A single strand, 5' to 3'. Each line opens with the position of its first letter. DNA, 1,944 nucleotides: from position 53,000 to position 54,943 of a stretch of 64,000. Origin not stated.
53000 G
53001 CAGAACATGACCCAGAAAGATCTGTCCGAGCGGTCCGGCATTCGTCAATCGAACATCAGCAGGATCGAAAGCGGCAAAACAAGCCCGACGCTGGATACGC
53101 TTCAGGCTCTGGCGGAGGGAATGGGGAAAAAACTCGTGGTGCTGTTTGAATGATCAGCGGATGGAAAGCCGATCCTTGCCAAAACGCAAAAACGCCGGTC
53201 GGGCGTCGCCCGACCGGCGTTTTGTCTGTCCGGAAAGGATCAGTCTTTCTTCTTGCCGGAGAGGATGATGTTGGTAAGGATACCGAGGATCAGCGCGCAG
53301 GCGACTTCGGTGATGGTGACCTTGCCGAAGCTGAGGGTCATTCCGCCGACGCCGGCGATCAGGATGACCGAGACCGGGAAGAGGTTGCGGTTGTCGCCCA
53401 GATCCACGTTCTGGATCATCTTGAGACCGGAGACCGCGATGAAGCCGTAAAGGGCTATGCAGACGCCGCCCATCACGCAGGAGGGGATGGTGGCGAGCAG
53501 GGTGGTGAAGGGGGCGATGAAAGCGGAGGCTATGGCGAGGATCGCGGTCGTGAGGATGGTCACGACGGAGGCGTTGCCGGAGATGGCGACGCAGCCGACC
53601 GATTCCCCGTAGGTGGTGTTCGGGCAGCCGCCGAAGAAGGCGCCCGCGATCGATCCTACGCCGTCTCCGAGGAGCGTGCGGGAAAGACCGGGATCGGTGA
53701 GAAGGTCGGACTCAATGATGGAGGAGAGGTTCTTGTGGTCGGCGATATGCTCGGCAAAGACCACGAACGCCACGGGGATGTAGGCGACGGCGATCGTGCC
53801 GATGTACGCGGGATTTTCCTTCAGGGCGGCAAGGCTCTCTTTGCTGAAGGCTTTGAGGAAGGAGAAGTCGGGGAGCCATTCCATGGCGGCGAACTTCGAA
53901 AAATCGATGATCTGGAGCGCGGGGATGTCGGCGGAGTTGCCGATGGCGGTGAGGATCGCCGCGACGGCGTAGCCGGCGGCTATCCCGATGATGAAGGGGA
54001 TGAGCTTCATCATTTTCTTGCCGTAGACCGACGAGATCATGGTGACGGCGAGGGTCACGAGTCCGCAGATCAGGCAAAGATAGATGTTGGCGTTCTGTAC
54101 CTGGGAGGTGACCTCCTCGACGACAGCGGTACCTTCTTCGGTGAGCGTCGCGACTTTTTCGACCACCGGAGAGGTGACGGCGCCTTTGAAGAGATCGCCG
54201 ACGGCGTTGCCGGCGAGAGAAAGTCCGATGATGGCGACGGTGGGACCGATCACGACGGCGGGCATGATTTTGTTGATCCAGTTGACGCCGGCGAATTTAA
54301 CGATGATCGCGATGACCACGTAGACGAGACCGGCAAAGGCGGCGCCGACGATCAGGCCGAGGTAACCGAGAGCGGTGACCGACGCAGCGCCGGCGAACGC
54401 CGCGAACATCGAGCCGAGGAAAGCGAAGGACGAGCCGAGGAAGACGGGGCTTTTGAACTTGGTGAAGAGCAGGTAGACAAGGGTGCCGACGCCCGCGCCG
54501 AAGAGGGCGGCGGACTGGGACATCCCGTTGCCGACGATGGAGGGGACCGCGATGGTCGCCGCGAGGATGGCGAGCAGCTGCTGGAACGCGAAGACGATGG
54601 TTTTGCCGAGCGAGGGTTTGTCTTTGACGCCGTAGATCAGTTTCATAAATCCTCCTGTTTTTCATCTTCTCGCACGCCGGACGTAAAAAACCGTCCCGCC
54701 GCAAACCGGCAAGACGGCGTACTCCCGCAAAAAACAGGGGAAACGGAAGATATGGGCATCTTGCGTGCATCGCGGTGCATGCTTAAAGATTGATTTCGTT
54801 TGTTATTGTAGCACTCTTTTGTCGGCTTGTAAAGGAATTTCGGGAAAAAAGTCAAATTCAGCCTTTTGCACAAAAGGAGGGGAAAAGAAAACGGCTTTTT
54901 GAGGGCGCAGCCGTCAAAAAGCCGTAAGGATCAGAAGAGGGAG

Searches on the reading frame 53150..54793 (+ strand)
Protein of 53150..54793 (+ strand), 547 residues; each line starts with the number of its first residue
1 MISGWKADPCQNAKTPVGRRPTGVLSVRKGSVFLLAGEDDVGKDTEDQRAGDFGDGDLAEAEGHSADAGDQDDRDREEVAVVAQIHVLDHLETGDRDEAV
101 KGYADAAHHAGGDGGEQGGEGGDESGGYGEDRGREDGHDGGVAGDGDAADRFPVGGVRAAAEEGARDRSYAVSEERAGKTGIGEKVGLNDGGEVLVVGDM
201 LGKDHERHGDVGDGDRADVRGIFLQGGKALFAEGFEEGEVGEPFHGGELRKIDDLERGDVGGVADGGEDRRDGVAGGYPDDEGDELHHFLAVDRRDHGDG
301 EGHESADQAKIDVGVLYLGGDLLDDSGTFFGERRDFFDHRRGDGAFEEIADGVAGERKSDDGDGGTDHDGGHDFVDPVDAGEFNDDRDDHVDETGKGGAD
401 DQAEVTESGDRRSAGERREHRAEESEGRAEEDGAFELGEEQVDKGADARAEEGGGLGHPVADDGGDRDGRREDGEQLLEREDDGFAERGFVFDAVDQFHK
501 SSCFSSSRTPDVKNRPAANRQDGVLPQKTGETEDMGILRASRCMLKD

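Call 51: find_encoding_contigs(protein=window:53150-54793:+, flank=10000, max_places=1)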
Protein window:53150-54793:+ (547 aa): no gene with exactly this product is on record in the collection.
